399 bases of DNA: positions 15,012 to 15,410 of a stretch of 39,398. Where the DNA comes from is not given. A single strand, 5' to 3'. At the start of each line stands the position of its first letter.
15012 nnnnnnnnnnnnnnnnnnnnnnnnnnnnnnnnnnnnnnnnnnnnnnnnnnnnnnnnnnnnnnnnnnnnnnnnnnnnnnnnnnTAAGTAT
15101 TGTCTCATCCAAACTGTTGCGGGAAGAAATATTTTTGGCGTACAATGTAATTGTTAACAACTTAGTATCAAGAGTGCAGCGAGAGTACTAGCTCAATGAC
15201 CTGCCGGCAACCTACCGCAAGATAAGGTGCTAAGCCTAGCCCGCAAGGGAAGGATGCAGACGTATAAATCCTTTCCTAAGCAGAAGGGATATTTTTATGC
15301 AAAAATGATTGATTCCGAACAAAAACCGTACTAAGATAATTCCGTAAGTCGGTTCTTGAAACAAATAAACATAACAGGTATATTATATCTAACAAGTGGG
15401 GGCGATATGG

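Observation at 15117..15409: Complete SAM-I-type riboswitch directly upstream of a cytosine-5 DNA methyltransferase / restriction endonuclease operon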

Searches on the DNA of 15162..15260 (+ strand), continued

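Call 101: search_with_rna_model(model_id=R2, sources=[L287, L288, L289, L290, L291, L292, L293, L294, L295, L296, L297, L298, L299, L300, L301, L302, L303, L304, L305, L306, L307, L308, L309, L310, L311, L312, L313, L314, L315, L316, L317, L318, L319, L320, L321, L322, L323, L324, L325, L326, L327, L328, L329, L330, L331, L332, L333, L334, L335, L336, L337, L338, L339, L340, L341, L342, L343, L344, L345, L346, L347, L348, L349, L350, L351, L352, L353, L354, L355, L356, L357, L358, L359, L360, L361, L362, L363, L364, L365, L366], max_evalue=1)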
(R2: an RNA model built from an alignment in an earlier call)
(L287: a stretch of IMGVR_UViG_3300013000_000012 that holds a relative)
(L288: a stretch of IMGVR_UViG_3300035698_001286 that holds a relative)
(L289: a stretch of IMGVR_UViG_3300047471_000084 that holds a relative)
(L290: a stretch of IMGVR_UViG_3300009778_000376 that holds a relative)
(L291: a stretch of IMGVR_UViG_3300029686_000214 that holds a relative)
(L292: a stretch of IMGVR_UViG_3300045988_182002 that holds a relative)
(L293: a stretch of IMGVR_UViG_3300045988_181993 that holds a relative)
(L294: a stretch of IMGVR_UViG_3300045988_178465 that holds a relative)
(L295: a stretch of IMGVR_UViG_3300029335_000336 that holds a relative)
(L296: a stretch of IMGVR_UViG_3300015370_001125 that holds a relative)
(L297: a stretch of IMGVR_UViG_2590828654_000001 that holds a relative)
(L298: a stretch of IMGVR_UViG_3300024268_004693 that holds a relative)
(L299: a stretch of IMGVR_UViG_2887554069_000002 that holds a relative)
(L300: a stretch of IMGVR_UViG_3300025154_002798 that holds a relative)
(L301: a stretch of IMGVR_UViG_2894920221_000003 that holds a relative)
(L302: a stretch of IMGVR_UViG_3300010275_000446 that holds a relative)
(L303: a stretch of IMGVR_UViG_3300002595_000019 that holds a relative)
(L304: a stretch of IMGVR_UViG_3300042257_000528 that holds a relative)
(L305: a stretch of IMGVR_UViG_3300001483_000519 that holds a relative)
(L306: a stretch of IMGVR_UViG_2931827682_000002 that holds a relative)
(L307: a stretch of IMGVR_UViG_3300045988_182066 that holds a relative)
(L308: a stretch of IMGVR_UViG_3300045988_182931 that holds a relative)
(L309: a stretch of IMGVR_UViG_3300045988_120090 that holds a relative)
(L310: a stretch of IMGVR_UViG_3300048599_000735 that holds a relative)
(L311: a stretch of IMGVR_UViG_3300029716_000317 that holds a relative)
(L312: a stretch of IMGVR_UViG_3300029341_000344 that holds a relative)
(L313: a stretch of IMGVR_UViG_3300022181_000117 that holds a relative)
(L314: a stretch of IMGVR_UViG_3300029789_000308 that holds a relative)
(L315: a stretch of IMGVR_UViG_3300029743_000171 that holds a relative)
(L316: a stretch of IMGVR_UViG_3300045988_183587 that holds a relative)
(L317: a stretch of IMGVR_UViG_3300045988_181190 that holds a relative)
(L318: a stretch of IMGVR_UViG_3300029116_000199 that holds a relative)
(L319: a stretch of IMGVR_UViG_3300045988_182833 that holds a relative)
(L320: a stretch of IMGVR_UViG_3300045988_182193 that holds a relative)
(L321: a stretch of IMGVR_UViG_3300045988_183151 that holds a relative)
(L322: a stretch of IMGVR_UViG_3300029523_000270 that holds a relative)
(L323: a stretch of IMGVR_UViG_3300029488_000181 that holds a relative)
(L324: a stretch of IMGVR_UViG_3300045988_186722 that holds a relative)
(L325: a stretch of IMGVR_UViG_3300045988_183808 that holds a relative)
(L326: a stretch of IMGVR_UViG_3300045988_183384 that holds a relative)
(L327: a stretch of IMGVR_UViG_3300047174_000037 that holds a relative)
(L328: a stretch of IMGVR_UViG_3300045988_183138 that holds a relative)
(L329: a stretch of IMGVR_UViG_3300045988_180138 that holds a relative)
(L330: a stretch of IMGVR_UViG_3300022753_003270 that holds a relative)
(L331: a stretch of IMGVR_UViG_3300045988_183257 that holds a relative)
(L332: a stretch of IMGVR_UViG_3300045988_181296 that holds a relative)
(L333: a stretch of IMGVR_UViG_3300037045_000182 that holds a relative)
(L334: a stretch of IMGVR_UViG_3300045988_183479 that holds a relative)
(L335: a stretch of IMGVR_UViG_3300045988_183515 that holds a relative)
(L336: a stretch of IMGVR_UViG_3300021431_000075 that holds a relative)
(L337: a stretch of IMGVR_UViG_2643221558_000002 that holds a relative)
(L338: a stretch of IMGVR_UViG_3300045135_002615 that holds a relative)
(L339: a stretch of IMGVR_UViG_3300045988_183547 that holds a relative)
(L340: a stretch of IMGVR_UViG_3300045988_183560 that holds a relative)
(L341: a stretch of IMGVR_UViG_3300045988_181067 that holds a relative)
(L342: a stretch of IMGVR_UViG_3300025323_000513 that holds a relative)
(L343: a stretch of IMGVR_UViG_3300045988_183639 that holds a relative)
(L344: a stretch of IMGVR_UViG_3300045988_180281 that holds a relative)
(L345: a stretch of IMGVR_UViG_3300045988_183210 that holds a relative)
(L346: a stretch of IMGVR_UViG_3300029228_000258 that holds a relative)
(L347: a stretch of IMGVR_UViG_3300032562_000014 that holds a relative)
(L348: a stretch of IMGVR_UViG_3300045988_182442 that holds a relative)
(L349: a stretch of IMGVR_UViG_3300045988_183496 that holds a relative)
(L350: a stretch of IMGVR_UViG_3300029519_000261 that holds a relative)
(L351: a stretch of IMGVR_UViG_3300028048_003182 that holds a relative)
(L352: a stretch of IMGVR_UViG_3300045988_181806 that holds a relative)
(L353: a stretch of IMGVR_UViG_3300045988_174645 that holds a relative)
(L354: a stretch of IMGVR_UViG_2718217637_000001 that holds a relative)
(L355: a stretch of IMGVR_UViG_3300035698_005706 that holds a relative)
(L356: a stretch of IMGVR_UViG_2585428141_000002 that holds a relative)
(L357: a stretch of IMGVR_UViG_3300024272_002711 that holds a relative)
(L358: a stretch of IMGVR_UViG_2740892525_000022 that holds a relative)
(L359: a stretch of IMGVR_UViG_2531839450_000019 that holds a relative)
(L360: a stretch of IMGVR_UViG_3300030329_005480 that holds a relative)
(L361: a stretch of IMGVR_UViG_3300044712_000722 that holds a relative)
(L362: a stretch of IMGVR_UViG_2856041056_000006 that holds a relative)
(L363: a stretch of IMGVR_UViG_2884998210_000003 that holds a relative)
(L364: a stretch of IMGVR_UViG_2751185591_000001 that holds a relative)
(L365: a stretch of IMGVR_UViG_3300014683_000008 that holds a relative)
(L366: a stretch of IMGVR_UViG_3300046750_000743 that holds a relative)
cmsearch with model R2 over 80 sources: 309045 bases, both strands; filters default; matches with E-value up to 1: 0.
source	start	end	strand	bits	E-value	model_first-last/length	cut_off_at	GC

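Call 111: search_with_rna_model(model_id=R2, sources=[L367, L368, L369, L286], max_evalue=1, filters=off)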
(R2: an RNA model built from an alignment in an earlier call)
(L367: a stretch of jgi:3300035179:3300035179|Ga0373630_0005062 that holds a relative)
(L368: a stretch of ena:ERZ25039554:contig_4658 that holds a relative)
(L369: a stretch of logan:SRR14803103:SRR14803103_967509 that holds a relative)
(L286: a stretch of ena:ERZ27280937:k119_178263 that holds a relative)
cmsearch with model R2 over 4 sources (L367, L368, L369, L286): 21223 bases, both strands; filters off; matches with E-value up to 1: 0.
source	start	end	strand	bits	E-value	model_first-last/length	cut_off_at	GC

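Call 118: search_rna_families(sources=[L244, L285, L240, L213, L218, L265, L377], threshold=gathering)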
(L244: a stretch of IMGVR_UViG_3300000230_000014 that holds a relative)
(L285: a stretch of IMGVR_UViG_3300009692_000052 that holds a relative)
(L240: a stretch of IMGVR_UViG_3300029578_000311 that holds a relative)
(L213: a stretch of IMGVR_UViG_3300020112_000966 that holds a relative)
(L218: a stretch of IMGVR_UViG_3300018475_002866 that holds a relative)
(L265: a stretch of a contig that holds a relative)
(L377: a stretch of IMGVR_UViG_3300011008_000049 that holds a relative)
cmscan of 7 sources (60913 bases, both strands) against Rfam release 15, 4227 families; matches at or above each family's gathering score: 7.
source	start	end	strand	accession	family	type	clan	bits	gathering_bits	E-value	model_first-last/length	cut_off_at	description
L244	1680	1781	-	RF00162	SAM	Cis-reg; riboswitch;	CL00012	71.2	44.4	1.1e-14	1-108/108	no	SAM riboswitch aptamer (S box leader)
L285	8644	8756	+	RF00162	SAM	Cis-reg; riboswitch;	CL00012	65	44.4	7.3e-13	1-108/108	no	SAM riboswitch aptamer (S box leader)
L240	2434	2557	+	RF00162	SAM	Cis-reg; riboswitch;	CL00012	61.5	44.4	7.6e-12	1-108/108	no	SAM riboswitch aptamer (S box leader)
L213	4200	4286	+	RF00162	SAM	Cis-reg; riboswitch;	CL00012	60.6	44.4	1.4e-11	1-108/108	no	SAM riboswitch aptamer (S box leader)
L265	574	690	+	RF00162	SAM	Cis-reg; riboswitch;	CL00012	60.4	44.4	1.6e-11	1-108/108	no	SAM riboswitch aptamer (S box leader)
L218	4533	4634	+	RF00162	SAM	Cis-reg; riboswitch;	CL00012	58.5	44.4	5.4e-11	1-108/108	no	SAM riboswitch aptamer (S box leader)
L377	3554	3641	+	RF00162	SAM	Cis-reg; riboswitch;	CL00012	56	44.4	2.9e-10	1-108/108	no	SAM riboswitch aptamer (S box leader)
